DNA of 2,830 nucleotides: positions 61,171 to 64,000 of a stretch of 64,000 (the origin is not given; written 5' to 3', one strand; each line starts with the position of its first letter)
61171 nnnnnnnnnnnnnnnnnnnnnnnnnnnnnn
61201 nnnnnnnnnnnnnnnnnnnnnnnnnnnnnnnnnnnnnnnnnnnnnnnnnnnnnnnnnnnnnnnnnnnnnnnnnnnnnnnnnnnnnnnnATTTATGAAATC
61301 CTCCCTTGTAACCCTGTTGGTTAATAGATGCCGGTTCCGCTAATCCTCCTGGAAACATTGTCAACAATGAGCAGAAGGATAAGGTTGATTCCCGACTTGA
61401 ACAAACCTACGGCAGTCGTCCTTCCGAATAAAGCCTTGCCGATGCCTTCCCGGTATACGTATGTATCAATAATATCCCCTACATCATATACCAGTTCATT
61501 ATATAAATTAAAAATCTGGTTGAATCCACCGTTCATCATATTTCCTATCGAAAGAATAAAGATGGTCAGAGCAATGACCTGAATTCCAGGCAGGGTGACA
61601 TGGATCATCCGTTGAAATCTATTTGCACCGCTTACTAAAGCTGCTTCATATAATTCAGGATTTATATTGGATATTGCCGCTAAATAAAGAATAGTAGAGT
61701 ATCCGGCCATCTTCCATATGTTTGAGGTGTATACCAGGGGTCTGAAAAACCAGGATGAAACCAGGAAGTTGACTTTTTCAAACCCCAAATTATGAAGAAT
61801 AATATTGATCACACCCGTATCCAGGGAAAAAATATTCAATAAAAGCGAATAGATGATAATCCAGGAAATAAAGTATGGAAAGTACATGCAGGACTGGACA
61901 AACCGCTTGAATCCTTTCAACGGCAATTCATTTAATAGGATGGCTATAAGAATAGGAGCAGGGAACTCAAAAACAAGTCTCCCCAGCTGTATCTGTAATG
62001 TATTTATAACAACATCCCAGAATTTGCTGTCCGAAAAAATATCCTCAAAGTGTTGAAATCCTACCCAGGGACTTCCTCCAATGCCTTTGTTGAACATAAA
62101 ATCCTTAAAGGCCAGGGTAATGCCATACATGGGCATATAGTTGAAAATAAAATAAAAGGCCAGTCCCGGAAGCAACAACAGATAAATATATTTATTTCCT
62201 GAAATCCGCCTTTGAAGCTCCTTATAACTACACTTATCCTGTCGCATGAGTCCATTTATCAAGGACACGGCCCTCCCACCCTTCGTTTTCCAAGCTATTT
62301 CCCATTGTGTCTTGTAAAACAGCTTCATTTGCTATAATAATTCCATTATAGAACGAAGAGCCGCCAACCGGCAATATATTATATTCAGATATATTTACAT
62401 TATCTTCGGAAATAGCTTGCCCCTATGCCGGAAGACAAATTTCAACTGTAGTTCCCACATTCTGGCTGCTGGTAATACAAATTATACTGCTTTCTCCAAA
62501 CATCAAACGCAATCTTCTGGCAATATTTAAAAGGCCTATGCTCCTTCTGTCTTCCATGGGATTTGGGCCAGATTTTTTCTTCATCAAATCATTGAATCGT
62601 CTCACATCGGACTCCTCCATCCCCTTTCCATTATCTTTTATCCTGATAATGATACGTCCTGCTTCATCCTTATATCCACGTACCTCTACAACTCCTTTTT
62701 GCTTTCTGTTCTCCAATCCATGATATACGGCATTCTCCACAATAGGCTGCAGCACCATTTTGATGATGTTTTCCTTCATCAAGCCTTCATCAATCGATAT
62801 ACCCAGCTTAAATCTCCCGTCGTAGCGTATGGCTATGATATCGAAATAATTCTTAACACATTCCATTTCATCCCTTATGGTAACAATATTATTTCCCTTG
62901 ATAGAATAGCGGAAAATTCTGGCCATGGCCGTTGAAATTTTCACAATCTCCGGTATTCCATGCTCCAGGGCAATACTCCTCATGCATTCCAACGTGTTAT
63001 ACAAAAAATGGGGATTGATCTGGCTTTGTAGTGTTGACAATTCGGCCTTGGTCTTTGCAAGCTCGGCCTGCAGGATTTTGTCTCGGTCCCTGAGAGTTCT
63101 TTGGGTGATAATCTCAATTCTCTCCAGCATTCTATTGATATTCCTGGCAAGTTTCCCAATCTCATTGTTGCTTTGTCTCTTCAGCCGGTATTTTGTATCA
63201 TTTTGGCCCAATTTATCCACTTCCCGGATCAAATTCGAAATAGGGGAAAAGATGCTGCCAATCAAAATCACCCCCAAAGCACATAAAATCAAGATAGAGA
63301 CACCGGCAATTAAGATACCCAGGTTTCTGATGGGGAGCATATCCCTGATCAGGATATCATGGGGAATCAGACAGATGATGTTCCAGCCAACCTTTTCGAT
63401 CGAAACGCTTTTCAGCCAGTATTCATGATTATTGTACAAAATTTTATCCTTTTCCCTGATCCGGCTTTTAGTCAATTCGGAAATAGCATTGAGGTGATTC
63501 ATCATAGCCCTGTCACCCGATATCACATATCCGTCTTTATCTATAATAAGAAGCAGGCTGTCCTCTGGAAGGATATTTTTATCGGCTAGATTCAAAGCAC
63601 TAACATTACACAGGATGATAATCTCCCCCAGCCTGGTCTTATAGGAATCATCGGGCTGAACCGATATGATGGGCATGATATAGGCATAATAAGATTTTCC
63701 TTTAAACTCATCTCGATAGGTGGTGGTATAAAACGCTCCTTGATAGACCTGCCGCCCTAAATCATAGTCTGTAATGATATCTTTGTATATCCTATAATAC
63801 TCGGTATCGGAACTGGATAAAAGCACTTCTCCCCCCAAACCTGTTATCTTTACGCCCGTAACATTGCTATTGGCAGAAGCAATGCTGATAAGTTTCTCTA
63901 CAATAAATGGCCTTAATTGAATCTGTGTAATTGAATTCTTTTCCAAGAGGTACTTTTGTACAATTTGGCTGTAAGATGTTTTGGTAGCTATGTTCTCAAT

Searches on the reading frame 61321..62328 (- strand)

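Call 13: search_protein_families(library=pfam, proteins=[window:61321-62328:-])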
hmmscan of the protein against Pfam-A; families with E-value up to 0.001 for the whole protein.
window:61321-62328:- (335 aa): 1 family
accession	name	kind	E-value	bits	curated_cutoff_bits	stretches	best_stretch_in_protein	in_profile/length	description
PF00528.27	BPD_transp_1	-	3.6e-16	59.8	26.4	1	127-330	3-183/184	Binding-protein-dependent transport system inner membrane component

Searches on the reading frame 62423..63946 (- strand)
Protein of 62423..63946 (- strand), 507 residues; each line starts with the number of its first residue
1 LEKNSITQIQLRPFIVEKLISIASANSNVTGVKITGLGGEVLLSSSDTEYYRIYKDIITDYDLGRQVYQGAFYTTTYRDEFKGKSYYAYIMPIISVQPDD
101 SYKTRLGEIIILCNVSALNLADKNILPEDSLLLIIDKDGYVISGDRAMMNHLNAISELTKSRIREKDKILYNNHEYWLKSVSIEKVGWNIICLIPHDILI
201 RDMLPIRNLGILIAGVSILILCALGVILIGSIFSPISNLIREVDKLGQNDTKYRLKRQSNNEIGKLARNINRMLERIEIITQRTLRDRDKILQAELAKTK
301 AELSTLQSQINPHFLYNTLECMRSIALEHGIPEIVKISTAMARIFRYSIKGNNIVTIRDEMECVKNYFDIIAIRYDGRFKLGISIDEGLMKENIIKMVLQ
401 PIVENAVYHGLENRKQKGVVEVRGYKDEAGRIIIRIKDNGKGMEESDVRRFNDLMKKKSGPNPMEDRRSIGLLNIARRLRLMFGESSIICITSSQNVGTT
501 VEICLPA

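Call 13: search_protein_families(library=pfam, proteins=[window:62423-63946:-])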
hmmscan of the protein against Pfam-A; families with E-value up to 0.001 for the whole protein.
window:62423-63946:- (507 aa): 3 families
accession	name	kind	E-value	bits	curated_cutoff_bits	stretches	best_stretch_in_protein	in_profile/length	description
PF06580.19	His_kinase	-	6.6e-23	81.2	25.2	1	301-379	1-81/81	Histidine kinase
PF02518.31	HATPase_c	-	1.5e-10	41.9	26.4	1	392-506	3-108/111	Histidine kinase-, DNA gyrase B-, and HSP90-like ATPase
PF00672.30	HAMP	-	1e-09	39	25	1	228-278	2-52/53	HAMP domain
